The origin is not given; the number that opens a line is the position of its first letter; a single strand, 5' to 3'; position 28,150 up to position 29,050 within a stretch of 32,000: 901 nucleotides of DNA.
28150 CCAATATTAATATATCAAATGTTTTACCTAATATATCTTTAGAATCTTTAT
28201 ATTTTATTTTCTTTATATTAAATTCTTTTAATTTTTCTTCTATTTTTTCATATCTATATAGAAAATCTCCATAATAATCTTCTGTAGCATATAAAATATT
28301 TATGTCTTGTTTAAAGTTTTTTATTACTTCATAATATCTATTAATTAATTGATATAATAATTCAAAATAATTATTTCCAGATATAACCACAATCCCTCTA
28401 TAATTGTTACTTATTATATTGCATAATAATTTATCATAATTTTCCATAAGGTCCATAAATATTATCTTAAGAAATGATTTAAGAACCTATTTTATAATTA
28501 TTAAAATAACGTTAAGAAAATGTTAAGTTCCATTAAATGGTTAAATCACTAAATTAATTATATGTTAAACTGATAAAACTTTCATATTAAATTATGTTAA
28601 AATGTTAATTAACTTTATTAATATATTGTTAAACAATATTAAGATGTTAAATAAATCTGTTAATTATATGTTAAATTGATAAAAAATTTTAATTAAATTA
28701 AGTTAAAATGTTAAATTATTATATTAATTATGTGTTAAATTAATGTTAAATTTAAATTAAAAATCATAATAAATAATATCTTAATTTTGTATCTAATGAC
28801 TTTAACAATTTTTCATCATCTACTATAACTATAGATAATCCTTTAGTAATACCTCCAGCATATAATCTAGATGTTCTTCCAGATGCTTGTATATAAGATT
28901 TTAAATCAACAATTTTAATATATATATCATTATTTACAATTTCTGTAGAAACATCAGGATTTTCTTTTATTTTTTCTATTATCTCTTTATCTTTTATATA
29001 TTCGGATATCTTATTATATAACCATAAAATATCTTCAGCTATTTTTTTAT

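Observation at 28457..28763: Iteron-like array of about 14 direct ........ repeats with an internal 106-bp-period duplication, in the only long non-coding gap of the window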

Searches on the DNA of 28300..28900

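Call 11: search_rna_families(source=window, start=28300, end=28900, threshold=evalue, max_evalue=10)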
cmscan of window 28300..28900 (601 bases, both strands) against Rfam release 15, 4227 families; matches with E-value up to 10: 3.
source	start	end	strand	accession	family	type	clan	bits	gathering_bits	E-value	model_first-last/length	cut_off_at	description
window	28775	28824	-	RF00071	SNORD73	Gene; snRNA; snoRNA; CD-box;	-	18.3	42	2.8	1-72/72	no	Small nucleolar RNA SNORD73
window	28529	28566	-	RF00577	SNORD72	Gene; snRNA; snoRNA; CD-box;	-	18.2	43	8.1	35-72/80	no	Small nucleolar RNA SNORD72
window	28445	28479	+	RF00032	Histone3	Cis-reg;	-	12.7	34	4.2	1-46/46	no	Histone 3' UTR stem-loop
